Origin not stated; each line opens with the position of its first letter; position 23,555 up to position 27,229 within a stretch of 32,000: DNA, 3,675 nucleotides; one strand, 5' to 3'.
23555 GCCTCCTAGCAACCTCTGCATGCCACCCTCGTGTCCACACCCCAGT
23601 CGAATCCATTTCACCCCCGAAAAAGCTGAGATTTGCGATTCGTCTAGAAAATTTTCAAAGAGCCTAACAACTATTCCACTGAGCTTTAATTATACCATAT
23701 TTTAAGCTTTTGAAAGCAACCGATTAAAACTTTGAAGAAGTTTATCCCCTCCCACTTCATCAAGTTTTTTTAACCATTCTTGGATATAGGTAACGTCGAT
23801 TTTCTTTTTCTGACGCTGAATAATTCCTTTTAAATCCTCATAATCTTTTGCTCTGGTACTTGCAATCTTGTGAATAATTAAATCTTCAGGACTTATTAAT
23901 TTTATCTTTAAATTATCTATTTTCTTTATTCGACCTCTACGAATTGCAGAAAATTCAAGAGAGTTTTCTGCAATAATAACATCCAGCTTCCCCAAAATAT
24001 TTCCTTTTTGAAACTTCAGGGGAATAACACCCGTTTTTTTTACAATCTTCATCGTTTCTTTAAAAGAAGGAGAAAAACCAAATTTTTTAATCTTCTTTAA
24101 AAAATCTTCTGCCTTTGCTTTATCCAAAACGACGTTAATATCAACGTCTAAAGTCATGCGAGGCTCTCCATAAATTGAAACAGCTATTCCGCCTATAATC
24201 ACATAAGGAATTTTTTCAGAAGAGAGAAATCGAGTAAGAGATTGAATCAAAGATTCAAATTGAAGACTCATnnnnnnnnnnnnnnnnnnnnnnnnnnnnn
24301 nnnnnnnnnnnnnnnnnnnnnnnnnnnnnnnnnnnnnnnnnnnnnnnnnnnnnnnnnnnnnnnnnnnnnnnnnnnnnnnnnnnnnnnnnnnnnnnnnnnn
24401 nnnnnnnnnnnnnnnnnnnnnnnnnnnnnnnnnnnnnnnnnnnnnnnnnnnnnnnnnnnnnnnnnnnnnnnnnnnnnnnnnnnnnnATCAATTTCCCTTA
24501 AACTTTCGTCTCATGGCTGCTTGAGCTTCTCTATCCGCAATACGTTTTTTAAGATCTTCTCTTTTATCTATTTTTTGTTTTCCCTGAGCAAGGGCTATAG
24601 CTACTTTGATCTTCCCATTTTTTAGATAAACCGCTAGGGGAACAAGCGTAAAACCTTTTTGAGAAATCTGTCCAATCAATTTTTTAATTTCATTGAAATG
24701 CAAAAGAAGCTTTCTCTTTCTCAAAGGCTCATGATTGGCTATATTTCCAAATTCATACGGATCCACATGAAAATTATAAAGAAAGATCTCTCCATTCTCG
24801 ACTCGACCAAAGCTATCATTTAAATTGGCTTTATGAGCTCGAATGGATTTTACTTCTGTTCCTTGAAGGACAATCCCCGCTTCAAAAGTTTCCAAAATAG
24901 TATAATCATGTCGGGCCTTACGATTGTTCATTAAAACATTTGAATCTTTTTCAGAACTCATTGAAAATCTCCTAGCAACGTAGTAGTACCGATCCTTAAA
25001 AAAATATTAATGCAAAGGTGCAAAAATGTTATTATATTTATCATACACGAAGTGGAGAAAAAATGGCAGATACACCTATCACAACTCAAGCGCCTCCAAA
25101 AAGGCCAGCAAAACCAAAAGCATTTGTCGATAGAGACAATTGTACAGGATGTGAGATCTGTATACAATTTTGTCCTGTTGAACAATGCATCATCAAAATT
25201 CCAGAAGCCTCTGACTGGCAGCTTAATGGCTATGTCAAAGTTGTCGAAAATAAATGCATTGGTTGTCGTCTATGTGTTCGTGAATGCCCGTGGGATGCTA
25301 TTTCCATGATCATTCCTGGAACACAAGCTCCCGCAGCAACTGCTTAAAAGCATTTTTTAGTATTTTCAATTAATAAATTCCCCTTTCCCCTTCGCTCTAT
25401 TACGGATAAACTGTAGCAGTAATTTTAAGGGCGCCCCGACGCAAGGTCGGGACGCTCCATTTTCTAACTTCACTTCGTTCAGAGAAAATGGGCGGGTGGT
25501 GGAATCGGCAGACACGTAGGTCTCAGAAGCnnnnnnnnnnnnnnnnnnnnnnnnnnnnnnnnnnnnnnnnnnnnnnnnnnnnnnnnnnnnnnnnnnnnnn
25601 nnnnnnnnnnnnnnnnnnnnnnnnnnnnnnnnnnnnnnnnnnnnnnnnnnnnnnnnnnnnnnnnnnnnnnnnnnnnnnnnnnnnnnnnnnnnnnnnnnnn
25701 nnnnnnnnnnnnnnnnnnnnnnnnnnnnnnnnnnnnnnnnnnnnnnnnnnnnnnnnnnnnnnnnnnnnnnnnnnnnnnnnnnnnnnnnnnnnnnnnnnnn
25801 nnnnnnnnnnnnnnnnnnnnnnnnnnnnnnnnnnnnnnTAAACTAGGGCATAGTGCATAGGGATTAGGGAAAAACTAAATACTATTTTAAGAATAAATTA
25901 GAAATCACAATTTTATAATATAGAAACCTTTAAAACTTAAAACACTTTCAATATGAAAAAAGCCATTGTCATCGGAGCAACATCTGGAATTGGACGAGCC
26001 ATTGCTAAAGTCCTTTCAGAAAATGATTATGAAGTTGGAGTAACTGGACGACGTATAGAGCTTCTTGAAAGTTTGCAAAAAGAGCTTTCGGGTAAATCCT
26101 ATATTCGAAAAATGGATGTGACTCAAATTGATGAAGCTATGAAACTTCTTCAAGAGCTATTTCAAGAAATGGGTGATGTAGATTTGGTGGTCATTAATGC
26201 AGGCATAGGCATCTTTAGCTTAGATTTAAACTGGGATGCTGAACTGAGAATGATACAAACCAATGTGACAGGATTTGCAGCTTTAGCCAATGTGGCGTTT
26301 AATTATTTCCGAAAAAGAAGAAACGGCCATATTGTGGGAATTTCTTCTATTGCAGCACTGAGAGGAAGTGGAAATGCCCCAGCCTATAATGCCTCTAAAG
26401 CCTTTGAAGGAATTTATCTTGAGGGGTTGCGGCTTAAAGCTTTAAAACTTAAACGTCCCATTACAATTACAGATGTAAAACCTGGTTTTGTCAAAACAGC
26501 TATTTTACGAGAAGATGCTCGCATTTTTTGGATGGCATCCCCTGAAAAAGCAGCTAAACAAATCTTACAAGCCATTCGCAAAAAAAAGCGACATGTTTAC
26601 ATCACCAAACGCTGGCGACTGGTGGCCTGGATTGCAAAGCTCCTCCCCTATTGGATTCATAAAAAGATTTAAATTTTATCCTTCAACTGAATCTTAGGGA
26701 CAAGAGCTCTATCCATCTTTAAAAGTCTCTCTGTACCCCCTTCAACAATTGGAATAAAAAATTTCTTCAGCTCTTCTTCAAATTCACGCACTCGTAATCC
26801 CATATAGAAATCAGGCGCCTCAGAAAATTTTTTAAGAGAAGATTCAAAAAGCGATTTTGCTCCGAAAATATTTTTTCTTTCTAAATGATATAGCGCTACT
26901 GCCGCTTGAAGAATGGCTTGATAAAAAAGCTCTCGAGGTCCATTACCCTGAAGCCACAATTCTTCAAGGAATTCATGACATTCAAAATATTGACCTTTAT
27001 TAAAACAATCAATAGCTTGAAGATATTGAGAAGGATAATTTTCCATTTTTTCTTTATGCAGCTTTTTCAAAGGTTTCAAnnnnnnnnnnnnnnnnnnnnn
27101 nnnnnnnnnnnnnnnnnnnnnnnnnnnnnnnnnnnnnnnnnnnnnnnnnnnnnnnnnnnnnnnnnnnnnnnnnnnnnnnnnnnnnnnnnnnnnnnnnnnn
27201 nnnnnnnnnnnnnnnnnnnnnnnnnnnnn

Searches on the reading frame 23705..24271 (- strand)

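Call 18: search_protein_families(library=pfam, proteins=[window:23705-24271:-], max_evalue=0.001)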
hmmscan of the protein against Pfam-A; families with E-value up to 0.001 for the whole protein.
window:23705-24271:- (189 aa): 3 families
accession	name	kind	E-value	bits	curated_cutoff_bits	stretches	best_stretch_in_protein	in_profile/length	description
PF09970.15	DUF2204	-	1.6e-10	41.3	20.3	1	10-172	6-169/181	Nucleotidyl transferase of unknown function (DUF2204)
PF19502.5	DUF6036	-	1.3e-09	38.5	23.6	1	10-149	8-117/164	Nucleotidyltransferase of unknown function (DUF6036)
PF08843.17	AbiEii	-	0.00029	21.3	22.5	1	16-164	8-179/238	Nucleotidyl transferase AbiEii toxin, Type IV TA system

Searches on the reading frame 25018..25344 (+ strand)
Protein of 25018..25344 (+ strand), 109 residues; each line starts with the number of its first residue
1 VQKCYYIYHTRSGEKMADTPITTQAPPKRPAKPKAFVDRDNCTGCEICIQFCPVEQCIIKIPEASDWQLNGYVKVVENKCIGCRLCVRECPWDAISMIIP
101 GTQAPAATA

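Call 19: search_protein_families(library=pfam, proteins=[window:25018-25344:+], max_evalue=0.001)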
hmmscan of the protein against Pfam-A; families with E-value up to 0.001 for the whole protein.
window:25018-25344:+ (109 aa): 15 families
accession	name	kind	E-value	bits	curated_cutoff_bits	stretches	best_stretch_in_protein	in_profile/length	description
PF14697.11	Fer4_21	-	4.3e-15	56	35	2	70-97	31-59/59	4Fe-4S dicluster domain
PF12838.12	Fer4_7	-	1.4e-13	51.5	27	3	41-94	1-52/52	4Fe-4S dicluster domain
PF00037.32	Fer4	-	2.9e-13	49.5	21.1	2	73-96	1-24/24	4Fe-4S binding domain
PF12797.12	Fer4_2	-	1.2e-11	44.2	24.5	2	72-92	2-22/22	4Fe-4S binding domain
PF12837.12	Fer4_6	-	2.8e-10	40.1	25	2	73-91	2-20/24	4Fe-4S binding domain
PF13237.11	Fer4_10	-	6.4e-10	39.3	25.5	2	74-96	3-27/53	4Fe-4S dicluster domain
PF12800.12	Fer4_4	-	5.7e-07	29.8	24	1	78-91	2-15/17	4Fe-4S binding domain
PF13187.11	Fer4_9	-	2.4e-06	27.9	27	1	41-95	1-52/52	4Fe-4S dicluster domain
PF13484.11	Fer4_16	-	3.7e-06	28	30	0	61-92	34-65/66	4Fe-4S double cluster binding domain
PF12798.12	Fer4_3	-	3.7e-06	27.8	27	0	80-94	1-15/15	4Fe-4S binding domain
PF25160.1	LdpA_Fe-S-bd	-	2.8e-05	24.3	27.6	0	73-97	21-45/49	LdpA Fe-S cluster-binding domain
PF13746.11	Fer4_18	-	0.00023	21.8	27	0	6-55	27-74/114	4Fe-4S dicluster domain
PF17179.9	Fer4_22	-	0.00053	21.2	27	0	36-55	75-94/95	4Fe-4S dicluster domain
PF13370.11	Fer4_13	-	0.00061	20.9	24.5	0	37-53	1-17/58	4Fe-4S single cluster domain of Ferredoxin I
PF13459.11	Fer4_15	-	0.00098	20.2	22.4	0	36-53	2-19/66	4Fe-4S single cluster domain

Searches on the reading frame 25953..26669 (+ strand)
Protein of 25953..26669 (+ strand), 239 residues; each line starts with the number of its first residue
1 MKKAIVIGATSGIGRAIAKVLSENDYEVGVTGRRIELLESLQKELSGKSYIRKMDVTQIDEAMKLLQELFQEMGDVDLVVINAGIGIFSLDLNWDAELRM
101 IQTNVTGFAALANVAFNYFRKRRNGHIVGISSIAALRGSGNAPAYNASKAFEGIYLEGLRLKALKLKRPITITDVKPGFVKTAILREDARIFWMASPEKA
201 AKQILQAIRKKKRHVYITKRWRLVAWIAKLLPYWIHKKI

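Call 19: search_protein_families(library=pfam, proteins=[window:25953-26669:+], max_evalue=0.001)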
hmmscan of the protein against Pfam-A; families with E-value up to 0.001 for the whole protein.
window:25953-26669:+ (239 aa): 5 families
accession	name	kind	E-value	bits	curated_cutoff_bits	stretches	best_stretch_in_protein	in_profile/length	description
PF00106.31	adh_short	-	1.5e-36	126.2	26.6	1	2-187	1-189/195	short chain dehydrogenase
PF13561.12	adh_short_C2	-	1.6e-24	87.2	27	1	8-186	1-182/236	Enoyl-(Acyl carrier protein) reductase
PF08659.16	KR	-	2e-07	31.5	22.6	1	5-152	4-156/180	KR domain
PF01370.27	Epimerase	-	1e-06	28.8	20.9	1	5-118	2-105/240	NAD dependent epimerase/dehydratase family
PF01210.29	NAD_Gly3P_dh_N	-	0.0006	20.2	23.1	0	6-82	4-76/158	NAD-dependent glycerol-3-phosphate dehydrogenase N-terminus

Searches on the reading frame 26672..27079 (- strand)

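Call 19: search_protein_families(library=pfam, proteins=[window:26672-27079:-], max_evalue=0.001)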
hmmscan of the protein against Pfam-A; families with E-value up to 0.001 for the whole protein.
window:26672-27079:- (136 aa): 1 family
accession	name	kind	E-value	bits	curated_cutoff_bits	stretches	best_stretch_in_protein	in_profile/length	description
PF03745.19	DUF309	-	1.8e-22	79.2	27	1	19-77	1-59/59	Domain of unknown function (DUF309)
